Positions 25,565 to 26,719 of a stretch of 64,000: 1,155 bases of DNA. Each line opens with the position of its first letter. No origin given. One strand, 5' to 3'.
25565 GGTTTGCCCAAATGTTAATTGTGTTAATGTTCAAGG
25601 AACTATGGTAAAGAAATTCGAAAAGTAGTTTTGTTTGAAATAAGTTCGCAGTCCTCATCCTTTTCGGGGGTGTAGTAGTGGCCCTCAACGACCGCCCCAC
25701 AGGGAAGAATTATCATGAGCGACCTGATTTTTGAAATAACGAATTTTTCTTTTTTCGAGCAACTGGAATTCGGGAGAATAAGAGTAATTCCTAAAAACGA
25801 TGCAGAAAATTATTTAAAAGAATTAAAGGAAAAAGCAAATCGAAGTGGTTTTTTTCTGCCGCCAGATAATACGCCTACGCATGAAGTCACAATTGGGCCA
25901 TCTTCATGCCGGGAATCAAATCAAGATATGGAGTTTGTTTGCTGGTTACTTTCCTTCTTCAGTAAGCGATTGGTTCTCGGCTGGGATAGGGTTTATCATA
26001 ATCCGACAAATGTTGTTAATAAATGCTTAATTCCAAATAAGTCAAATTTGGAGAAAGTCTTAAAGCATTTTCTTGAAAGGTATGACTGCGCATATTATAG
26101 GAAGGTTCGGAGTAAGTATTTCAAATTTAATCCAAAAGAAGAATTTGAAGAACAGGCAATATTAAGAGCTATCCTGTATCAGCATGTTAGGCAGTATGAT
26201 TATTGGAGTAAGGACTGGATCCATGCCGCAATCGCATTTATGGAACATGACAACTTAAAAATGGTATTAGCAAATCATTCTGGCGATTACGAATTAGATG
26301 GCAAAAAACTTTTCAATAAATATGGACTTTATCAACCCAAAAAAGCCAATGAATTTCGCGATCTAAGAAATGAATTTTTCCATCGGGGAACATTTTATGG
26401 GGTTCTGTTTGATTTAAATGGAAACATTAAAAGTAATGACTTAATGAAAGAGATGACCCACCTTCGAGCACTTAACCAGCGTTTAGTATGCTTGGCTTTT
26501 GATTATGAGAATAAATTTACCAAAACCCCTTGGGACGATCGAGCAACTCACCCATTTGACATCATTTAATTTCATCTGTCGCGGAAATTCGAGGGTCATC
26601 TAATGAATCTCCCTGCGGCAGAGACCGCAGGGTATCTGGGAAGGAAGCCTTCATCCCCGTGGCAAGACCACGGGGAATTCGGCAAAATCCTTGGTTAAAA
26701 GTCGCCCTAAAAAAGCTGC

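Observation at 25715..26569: Orphan 284-aa protein with an RNxxxH HEPN-like motif under a divergent XRE regulator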

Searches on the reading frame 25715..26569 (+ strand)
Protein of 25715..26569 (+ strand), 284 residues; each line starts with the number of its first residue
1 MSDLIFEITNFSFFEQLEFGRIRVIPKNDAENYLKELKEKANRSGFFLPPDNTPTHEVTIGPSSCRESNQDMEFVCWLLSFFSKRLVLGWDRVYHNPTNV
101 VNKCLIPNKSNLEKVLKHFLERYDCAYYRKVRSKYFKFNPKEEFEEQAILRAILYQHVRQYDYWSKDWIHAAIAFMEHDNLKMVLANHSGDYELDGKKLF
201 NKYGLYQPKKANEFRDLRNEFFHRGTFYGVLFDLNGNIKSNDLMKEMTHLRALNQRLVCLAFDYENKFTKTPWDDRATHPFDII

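Call 4: search_protein_families(library=pfam, proteins=[window:25715-26569:+], max_evalue=1)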
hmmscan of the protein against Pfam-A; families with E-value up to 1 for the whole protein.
window:25715-26569:+ (284 aa): 0 families

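Call 5: search_protein_families(library=padloc, proteins=[window:25715-26569:+], max_evalue=1)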
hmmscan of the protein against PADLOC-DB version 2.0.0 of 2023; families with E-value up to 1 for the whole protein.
window:25715-26569:+ (284 aa): 0 families

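Call 6: search_protein_families(library=ncbifam, proteins=[window:25715-26569:+], max_evalue=1)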
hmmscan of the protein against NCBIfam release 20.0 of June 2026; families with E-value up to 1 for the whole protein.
window:25715-26569:+ (284 aa): 0 families

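Call 7: search_protein_families(library=phrogs, proteins=[window:25715-26569:+], max_evalue=1)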
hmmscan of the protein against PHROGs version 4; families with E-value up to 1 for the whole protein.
window:25715-26569:+ (284 aa): 1 family
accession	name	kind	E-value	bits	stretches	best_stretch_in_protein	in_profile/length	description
phrog_13039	-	unknown function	0.64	11.1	1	128-178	2-48/54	-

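Call 8: find_homologous_proteins(query=window:25715-26569:+, max_evalue=0.01)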
Query window:25715-26569:+ (284 aa): 3 proteins with E <= 0.01 among 268 candidates.
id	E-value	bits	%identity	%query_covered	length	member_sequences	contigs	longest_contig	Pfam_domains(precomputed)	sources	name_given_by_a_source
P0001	1.8e-195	666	100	100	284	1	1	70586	-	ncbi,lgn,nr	ncbi:MAG: hypothetical protein NT009_03945 [Proteobacteria bacterium]|nr:hypothetical protein [Pseud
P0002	6.5e-111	389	70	83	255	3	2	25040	-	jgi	-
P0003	6.0e-80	287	51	98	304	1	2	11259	-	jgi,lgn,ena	-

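Call 12: search_solved_structures(query=A1, max_evalue=10, show_alignments=3)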
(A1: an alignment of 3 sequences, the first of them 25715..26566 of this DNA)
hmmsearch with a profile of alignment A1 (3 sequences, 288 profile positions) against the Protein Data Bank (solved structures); distinct sequences matched with E-value up to 10: 1.
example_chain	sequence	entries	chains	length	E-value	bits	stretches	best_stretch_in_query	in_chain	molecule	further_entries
1hze_A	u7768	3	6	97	0.65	12.7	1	194-256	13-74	RIBOFLAVIN SYNTHASE ALPHA CHAIN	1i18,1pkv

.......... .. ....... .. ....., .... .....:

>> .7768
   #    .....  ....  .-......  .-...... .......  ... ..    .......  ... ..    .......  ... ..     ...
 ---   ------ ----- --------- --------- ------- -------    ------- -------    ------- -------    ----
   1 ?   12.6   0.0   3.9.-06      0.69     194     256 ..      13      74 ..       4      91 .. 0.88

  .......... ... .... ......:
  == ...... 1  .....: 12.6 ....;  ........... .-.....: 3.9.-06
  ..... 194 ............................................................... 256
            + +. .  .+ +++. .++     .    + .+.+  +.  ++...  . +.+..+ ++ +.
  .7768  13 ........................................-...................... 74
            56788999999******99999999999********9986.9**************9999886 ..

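Call 13: find_encoding_contigs(protein=P0002, flank=8000)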
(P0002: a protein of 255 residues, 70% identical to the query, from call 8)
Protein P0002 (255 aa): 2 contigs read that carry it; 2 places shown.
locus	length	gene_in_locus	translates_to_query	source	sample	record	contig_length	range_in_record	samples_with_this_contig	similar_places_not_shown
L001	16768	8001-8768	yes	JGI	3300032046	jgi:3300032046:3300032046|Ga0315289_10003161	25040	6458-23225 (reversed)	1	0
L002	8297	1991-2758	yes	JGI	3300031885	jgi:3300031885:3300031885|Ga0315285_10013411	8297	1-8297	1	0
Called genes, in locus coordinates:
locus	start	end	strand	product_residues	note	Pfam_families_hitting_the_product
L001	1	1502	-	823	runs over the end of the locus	PF02190:LON_substr_bdg, PF00004:AAA, PF07728:AAA_5, PF22667:Lon_lid, PF05362:Lon_C, PF13541:ChlI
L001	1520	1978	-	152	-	PF00011:HSP20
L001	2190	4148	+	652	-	PF04932:Wzy_C, PF13424:TPR_12 (faint), PF07719:TPR_2 (faint), PF00515:TPR_1 (faint), PF13181:TPR_8 (faint), PF13431:TPR_17 (faint), PF13432:TPR_16 (weak), PF14559:TPR_19 (weak)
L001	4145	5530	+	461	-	PF13727:CoA_binding_3, PF02397:Bac_transf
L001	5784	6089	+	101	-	PF01909:NTP_transf_2, PF18765:Polbeta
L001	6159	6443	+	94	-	PF01934:HepT-like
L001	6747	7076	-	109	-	PF13560:HTH_31, PF12844:HTH_19, PF13413:HTH_25 (faint), PF13443:HTH_26 (weak), PF01381:HTH_3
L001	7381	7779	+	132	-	-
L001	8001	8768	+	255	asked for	-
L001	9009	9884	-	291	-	PF08843:AbiEii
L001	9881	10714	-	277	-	-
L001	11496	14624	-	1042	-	PF00873:ACR_tran, PF03176:MMPL (weak)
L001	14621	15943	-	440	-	PF02321:OEP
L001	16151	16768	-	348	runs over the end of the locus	PF03403:PAF-AH_p_II, PF07224:Chlorophyllase (weak), PF00561:Abhydrolase_1 (faint), PF12146:Hydrolase_4 (faint), PF12740:PETase (weak)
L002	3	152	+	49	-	?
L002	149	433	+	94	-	PF01934:HepT-like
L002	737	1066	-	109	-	PF13560:HTH_31, PF12844:HTH_19, PF13413:HTH_25 (faint), PF13443:HTH_26 (weak), PF01381:HTH_3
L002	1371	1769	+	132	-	-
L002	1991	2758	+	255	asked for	-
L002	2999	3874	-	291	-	PF08843:AbiEii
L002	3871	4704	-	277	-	-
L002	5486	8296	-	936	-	?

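Call 14: find_encoding_contigs(protein=P0003, flank=8000)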
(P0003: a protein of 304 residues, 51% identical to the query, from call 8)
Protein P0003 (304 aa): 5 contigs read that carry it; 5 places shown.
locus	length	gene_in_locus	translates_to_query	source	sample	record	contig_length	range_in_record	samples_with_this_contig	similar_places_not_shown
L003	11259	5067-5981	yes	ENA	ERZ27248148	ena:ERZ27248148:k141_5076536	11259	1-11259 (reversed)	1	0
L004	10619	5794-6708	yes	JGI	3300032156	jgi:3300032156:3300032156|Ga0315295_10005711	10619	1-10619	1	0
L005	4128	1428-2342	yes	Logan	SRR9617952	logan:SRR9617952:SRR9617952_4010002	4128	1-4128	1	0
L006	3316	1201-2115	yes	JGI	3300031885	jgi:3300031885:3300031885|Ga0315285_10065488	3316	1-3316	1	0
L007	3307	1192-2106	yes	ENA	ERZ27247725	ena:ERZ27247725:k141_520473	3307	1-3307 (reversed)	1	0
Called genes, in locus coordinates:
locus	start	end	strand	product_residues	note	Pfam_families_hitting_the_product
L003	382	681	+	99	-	-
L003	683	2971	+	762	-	PF08308:PEGA, PF13620:CarboxypepD_reg (faint), PF13715:CarbopepD_reg_2 (faint), PF08308:PEGA, PF03781:FGE-sulfatase, PF00633:HHH (weak), PF12836:HHH_3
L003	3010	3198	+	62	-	-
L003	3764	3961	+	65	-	-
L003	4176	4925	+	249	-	-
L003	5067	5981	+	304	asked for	-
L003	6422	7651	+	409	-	-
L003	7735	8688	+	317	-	-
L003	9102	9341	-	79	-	PF07927:HicA_toxin (weak)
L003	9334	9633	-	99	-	-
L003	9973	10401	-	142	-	PF05168:HEPN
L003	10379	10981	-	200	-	PF01909:NTP_transf_2, PF18765:Polbeta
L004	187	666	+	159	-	PF00583:Acetyltransf_1, PF13673:Acetyltransf_10, PF13508:Acetyltransf_7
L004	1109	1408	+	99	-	-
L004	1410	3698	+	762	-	PF08308:PEGA, PF13620:CarboxypepD_reg (faint), PF13715:CarbopepD_reg_2 (faint), PF08308:PEGA, PF03781:FGE-sulfatase, PF00633:HHH (weak), PF12836:HHH_3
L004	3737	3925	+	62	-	-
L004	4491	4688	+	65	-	-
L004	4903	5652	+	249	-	-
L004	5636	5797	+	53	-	-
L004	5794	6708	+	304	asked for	-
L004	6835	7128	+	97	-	-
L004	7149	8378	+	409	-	-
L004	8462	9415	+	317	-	-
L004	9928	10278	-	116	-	PF02452:PemK_toxin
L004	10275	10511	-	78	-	-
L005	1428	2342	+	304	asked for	-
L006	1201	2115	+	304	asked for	-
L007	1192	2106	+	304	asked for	-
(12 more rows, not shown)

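Call 15: find_encoding_contigs(protein=P0001, flank=10000)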
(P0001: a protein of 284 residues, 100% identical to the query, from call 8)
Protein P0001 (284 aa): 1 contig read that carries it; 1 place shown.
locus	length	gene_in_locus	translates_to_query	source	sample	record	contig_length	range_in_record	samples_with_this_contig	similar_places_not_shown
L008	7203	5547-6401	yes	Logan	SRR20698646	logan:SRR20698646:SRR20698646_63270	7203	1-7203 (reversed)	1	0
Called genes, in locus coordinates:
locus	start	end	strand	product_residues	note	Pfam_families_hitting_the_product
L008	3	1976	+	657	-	?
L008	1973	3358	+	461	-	PF13727:CoA_binding_3, PF01408:GFO_IDH_MocA (faint), PF02397:Bac_transf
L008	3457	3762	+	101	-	PF01909:NTP_transf_2, PF18765:Polbeta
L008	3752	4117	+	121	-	PF01934:HepT-like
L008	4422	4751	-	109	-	PF13560:HTH_31, PF12844:HTH_19, PF13413:HTH_25 (faint), PF13443:HTH_26 (weak), PF01381:HTH_3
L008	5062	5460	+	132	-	-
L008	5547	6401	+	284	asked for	-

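Call 16: predict_structure(alignment_id=A1)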
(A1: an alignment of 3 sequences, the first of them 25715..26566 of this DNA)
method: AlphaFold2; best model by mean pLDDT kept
length: 284 residues; sequences in the alignment: 3
mean_pLDDT: 35.2   pTM: 0.24
mean pLDDT of the five models: 35.2, 32.5, 32.1, 32.1, 32.0
residues with pLDDT >= 90: 0; 70-90: 1; 50-70: 18; < 50: 265
segments of 3 or more residues with pLDDT < 50: 1-25, 41-201, 203-206, 210-279, 281-284
pLDDT, mean of each block of 10 residues (from residue 1): 38 33 54 60 35 26 25 28 25 23 29 37 38 44 38 32 32 34 35 38 47 43 27 26 28 27 33 45 47
secondary structure, 60 per line:
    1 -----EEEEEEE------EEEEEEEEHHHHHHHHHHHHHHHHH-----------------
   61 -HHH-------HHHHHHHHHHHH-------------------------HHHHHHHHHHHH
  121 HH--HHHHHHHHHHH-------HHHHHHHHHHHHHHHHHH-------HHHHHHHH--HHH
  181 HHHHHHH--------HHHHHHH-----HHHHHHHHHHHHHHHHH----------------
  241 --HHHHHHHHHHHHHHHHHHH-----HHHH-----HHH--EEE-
elements in order: E6-12 E19-26 H27-43 H72-83 H109-122 H125-135 H143-160 H168-175 H178-187 H196-202 H208-224 H243-261 H267-270 E281-283

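Call 17: search_protein_representatives(alignment_id=A1)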
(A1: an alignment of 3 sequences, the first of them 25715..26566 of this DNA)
Query: 3 sequences, 288 profile positions. Proteins with E-value up to 0.001 (for the whole library): 12; up to 1e-10: 2; up to 1e-30: 2. The best 12 are listed.
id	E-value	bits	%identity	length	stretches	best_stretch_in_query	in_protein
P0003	2.2e-154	529.5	-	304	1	2-288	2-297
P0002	2.0e-139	480.5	-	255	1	50-288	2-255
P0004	5.6e-07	45.8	-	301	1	12-281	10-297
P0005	1.7e-06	44.2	-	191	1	139-275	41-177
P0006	2.4e-05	40.4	-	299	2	142-277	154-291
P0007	2.9e-05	40.1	-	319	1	5-286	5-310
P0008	2.9e-05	40.1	-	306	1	145-287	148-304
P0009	3.8e-05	39.8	-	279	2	145-285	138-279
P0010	6.3e-05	39.0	-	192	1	148-283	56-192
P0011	1.1e-04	38.2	-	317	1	148-277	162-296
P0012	1.6e-04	37.7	-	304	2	145-286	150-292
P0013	7.8e-04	35.4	-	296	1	17-285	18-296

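Call 20: find_homologous_proteins(query=A2, max_evalue=0.001)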
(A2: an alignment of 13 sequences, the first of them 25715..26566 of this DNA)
Query A2 (13 sequences) (284 aa, profile of the alignment): 192 proteins with E <= 0.001 among 3842 candidates; the best 120 are listed.
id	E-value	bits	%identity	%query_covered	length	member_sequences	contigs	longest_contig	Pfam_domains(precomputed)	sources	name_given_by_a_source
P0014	4.5e-102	359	29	53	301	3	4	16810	-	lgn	-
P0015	6.3e-101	355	25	49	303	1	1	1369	-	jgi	jgi:hypothetical protein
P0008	2.3e-99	350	23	49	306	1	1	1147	-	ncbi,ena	-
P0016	5.2e-99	349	27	49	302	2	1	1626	-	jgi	-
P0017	1.8e-98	347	25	97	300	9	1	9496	-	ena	-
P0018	8.2e-98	345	28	49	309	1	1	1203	-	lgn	-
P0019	8.5e-98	345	21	94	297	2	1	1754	-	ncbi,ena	-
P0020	1.2e-97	345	28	49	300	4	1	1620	-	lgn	-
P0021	3.5e-97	343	26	49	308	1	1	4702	-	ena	-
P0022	5.6e-97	342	37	22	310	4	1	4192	-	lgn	-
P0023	9.7e-97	342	27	45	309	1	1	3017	-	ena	-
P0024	2.7e-96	340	28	48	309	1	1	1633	-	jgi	jgi:hypothetical protein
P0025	3.3e-96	340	27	49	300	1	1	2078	-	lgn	-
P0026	5.1e-96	339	29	49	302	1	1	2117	-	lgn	-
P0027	5.4e-96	339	25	49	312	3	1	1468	-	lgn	-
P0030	1.6e-95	338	27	49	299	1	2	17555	-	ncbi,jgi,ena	-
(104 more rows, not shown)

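Call 23: search_solved_structures(query=A3, max_evalue=10, show_alignments=3)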
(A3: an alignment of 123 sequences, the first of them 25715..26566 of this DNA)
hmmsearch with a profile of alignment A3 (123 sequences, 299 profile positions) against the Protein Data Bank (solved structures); distinct sequences matched with E-value up to 10: 1.
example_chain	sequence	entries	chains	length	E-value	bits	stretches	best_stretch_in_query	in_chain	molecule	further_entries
1xt0_B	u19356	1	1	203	1.5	11.2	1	204-244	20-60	guanine nucleotide exchange protein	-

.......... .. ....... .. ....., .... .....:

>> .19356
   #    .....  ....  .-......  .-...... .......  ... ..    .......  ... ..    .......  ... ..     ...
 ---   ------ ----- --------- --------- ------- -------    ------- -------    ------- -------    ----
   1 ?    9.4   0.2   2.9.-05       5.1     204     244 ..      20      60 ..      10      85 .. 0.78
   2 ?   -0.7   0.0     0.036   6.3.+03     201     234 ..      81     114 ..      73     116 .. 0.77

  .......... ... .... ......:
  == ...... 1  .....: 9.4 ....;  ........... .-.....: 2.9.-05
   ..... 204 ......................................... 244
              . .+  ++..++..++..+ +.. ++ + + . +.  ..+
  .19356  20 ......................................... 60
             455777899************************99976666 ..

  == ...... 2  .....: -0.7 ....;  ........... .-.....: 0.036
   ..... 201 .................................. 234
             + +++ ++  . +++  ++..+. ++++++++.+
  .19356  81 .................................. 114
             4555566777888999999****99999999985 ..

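Call 24: search_protein_families(library=pfam, alignment_id=A3, max_evalue=1)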
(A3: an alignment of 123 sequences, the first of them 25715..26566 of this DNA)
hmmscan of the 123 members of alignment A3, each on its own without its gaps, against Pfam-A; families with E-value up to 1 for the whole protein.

A. member 1, window:25715-26566:+ (284 aa): 0 families

B. families by the number of members that match (of 123 scanned): 43 families (the first 25 are shown)
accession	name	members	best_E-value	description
PF22948.1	MINAR1_N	8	0.016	MINAR1, N-terminal helical domain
PF24657.1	DUF7646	6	0.037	Domain of unknown function (DUF7646)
PF18739.6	HEPN_Apea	2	0.12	Apea-like HEPN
PF19349.4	DUF5927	2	0.17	Family of unknown function (DUF5927)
PF09124.16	Endonuc-dimeris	1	0.009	T4 recombination endonuclease VII, dimerisation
PF13611.12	Peptidase_S76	1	0.02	Serine peptidase of plant viral polyprotein, P1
PF18510.6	NUC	1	0.021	Nuclease domain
PF10127.15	RlaP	1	0.04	RNA repair pathway DNA polymerase beta family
PF04891.17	NifQ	1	0.051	NifQ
PF11890.14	DUF3410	1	0.063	Domain of unknown function (DUF3410)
PF15587.11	Imm9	1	0.063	Immunity protein 9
PF15112.11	DUF4559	1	0.066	Domain of unknown function (DUF4559)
PF16286.10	DUF4932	1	0.067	Domain of unknown function (DUF4932)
PF23966.1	DUF7294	1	0.072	Domain of unknown function (DUF7294)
PF14308.11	DnaJ-X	1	0.082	X-domain of DnaJ-containing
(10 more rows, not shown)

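Call 25: find_related_loci(query=A3, collection=genome_contigs, flank=6000)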
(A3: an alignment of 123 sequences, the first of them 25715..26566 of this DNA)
Query A3 (284 aa) in genome_contigs; peptide patterns used: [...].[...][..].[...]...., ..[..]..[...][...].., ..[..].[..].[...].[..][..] (x = any residue, [..] = any of these).
40 stretches matched a pattern; 10 encode a relative of the query (tblastn E <= 1e-3); 10 distinct loci.
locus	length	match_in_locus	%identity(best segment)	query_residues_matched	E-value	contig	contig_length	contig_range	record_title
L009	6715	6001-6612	28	74-282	2e-9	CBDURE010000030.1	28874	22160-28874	MAG TPA_asm: uncultured bacterium isolate SRR22302362_metabat2_46 genome assembly, contig: ERZ25746724.550, whole genome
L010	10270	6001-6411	26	146-281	1e-7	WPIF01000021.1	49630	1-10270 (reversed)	MAG: Nitrospirae bacterium isolate X2_MetaBAT.7 scaffold_221, whole genome shotgun sequence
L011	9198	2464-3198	23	28-281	5e-7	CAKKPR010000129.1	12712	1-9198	Thermodesulfovibrionales bacterium isolate Hainich-H41-bin280-1 genome assembly, contig: H41-bin280_1_Hain_H41_02um_R3_3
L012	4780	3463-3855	25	145-273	7e-7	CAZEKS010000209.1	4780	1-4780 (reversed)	MAG TPA_asm: uncultured Syntrophaceae bacterium isolate binchicken_co189_49 genome assembly, contig: NODE_23825_length_4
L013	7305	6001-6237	33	202-282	1e-6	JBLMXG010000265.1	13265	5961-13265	MAG: Chloroflexota bacterium isolate MAG262 PRJNA957066_bin42_renamed_264, whole genome shotgun sequence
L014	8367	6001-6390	27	153-281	2e-5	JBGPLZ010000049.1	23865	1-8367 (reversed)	MAG: Acidobacteriota bacterium isolate OBJ_0618_7090110_25 k141_11997076_length_23865_cov_14.0000, whole genome shotgun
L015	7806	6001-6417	26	145-282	4e-5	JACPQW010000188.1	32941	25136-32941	MAG: Candidatus Methylomirabilis oxygeniifera isolate NC_groundwater_663_Ag_B-0.1um_59_32 B_1_S1_Biohub_coassembly_k141_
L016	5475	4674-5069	23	153-284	2e-4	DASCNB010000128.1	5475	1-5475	MAG TPA_asm: Nitrospinota bacterium isolate Fu_MAG_119 c_000000744424, whole genome shotgun sequence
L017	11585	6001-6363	27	153-273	3e-4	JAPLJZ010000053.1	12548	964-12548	MAG: Deltaproteobacteria bacterium isolate LacPavin_0419_WC70S_MAG_52_23 LacPavin_0419_WC70S_scaffold_11831, whole genom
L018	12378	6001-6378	26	153-273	3e-4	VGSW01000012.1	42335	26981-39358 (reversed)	MAG: Deltaproteobacteria bacterium isolate K_DeepCast_300m_m2_211 K_DeepCast_300m_m2_211_Ga0194111_10000647, whole genom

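Call 26: predict_structure(alignment_id=A3)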
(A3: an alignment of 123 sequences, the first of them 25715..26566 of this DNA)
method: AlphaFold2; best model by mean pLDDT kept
length: 284 residues; sequences in the alignment: 123
mean_pLDDT: 83.9   pTM: 0.87
mean pLDDT of the five models: 83.9, 81.8, 80.8, 79.8, 77.7
residues with pLDDT >= 90: 114; 70-90: 123; 50-70: 47; < 50: 0
segments of 3 or more residues with pLDDT < 50: none
pLDDT, mean of each block of 10 residues (from residue 1): 75 84 91 82 68 84 77 89 67 61 76 94 91 83 90 90 75 94 94 88 89 92 86 72 85 95 94 84 83
secondary structure, 60 per line:
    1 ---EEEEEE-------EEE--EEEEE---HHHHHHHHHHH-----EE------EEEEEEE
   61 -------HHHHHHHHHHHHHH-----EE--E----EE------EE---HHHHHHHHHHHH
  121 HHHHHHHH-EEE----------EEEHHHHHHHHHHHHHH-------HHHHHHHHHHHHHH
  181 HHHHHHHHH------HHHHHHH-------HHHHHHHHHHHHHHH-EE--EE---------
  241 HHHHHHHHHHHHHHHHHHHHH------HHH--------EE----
elements in order: E4-9 E17-19 E22-26 H30-40 E54-60 H68-81 H109-128 E130-132 E143-145 H146-159 H167-189 H196-202 H210-224 H241-261

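Call 33: fold_search(model_id=the predicted structure, library=pdb)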
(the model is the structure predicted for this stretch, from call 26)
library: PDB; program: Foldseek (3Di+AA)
matches with E <= 10: 100; with E <= 0.001: 0
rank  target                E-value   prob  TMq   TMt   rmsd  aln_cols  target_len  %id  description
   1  9ki1_u                8.6e-02  0.07  0.12  0.09  28.8       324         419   10  Baseplate structure of Escherichia phage Mu (released 2025-02-12)
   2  3fi4                  2.0e-01  0.06  0.14  0.13  19.4       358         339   10  P38 kinase crystal structure in complex with RO4499 (released 2009-12-22)
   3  2yis                  3.6e-01  0.04  0.13  0.12  18.2       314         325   15  triazolopyridine inhibitors of p38 kinase. (released 2011-11-30)
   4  1kv2                  7.7e-01  0.03  0.13  0.12  19.2       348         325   12  Human p38 MAP Kinase in Complex with BIRB 796 (released 2002-03-27)
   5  5cf4_A                1.2e+00  0.02  0.13  0.13  18.4       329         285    9  CRYSTAL STRUCTURE OF JANUS KINASE 2 IN COMPLEX WITH N,N-DICYCLOPROPYL-10-ETHYL-7-[(3-METHOXYPROPYL)AMINO] -3-METHYL-3, (released 2015-08-26)
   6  9bhj                  1.3e+00  0.01  0.12  0.12  19.6       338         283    8  MerTK in complex with small molecule 6-{1-[([1,1'-biphenyl]-4-yl)carbamoyl]azetidin-3-yl}-3-[(1-methyl-1H-pyrazol-4-yl)a (released 2024-10-09)
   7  6n1r_A                1.5e+00  0.03  0.13  0.09  28.4       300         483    9  Tetrahedral oligomeric complex of GyrA N-terminal fragment, solved by cryoEM in tetrahedral symmetry (released 2018-12-05)
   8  6bss                  1.6e+00  0.02  0.11  0.11  18.7       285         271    9  JAK2 JH2 in complex with NU6102 (released 2018-08-15)
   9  2baq                  1.8e+00  0.02  0.16  0.15  19.1       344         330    9  p38alpha bound to Ro3201195 (released 2005-12-06)
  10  6zqb_JO               1.8e+00  0.02  0.12  0.13  30.9       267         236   11  Cryo-EM structure of the 90S pre-ribosome from Saccharomyces cerevisiae, state B2 (released 2020-09-23)
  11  5ouu_A                1.8e+00  0.02  0.13  0.13  18.3       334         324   10  The crystal structure of CK2alpha in complex with compound 22 (released 2018-02-28)
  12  7bmk_A                2.5e+00  0.02  0.16  0.13  19.4       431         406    9  ATP-Competitive Partial Antagonists-'PAIR's-Rheostatically Modulate IRE1alpha's Kinase Helix-alphaC to Segregate its R (released 2021-09-29)
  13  7ewl_B                2.7e+00  0.03  0.18  0.12  21.9       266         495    8  cryo-EM structure of apo GPR158 (released 2021-12-01)
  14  4yzc_B                2.7e+00  0.03  0.18  0.15  18.0       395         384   10  Crystal structure of pIRE1alpha in complex with staurosporine (released 2015-11-11)
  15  3v5t                  2.7e+00  0.02  0.15  0.11  21.8       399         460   10  Calcium-Dependent Protein Kinase 1 from Toxoplasma gondii (TgCDPK1) in complex with inhibitor UW1299 (released 2012-03-14)
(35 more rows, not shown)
